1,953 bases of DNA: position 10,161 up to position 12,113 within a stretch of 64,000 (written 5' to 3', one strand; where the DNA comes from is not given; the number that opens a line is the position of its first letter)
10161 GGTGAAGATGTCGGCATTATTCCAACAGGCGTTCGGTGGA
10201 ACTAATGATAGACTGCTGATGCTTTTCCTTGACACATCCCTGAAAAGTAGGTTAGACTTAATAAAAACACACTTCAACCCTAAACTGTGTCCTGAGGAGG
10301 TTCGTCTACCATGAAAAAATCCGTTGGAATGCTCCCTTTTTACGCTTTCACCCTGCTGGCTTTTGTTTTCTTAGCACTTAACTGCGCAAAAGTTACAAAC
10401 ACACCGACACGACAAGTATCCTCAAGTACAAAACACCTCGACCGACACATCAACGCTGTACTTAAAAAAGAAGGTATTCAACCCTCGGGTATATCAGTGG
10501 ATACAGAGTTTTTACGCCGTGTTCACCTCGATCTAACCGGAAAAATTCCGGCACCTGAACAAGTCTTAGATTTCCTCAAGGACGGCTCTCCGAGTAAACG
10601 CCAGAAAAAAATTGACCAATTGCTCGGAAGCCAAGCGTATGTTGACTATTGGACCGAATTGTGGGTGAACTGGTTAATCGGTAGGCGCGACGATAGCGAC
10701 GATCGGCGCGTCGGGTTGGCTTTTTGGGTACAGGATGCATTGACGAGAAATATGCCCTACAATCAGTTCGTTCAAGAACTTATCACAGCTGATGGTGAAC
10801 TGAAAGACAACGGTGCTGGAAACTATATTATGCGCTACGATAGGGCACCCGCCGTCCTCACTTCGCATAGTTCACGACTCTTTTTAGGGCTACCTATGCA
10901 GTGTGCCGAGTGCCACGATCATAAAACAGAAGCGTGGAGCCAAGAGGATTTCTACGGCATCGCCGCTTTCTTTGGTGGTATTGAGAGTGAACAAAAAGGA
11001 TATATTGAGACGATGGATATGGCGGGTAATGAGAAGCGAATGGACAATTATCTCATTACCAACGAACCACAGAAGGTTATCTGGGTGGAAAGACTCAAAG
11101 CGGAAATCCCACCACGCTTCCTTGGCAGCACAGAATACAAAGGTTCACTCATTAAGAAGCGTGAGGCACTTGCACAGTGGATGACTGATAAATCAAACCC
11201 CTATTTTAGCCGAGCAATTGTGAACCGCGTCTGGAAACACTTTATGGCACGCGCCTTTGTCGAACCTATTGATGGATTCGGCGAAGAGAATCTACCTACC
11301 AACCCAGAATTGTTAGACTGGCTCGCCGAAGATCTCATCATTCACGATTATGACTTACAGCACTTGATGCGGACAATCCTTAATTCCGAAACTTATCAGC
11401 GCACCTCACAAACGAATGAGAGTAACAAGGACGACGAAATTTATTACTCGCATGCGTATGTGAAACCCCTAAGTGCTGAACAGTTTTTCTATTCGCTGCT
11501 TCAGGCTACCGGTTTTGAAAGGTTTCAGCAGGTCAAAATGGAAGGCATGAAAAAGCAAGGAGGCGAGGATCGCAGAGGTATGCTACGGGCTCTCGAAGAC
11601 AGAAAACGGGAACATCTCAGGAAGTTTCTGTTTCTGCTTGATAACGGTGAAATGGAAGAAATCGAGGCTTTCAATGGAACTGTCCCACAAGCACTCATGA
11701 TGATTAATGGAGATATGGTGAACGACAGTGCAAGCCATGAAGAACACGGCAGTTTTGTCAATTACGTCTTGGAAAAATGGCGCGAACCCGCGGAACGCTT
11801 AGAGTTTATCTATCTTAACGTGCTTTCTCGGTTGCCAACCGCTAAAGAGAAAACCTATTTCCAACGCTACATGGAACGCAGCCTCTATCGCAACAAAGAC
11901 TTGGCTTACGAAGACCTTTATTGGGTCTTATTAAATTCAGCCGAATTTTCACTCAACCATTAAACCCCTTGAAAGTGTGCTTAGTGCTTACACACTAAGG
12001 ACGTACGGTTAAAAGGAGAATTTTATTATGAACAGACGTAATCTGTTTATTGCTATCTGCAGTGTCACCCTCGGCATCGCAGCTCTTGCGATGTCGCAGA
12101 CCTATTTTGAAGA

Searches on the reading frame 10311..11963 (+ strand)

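Call 11: search_protein_families(library=pfam, proteins=[window:10311-11963:+], max_evalue=0.00001)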
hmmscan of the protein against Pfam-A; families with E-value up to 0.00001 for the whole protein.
window:10311-11963:+ (550 aa): 2 families
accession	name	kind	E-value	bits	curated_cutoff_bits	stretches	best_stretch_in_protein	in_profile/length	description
PF07583.16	PSCyt2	-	1.7e-45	156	29.8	1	43-224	2-207/209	Protein of unknown function (DUF1549)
PF07587.16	PSD1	-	7.3e-45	153.7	28.5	1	283-520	1-243/244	Protein of unknown function (DUF1553)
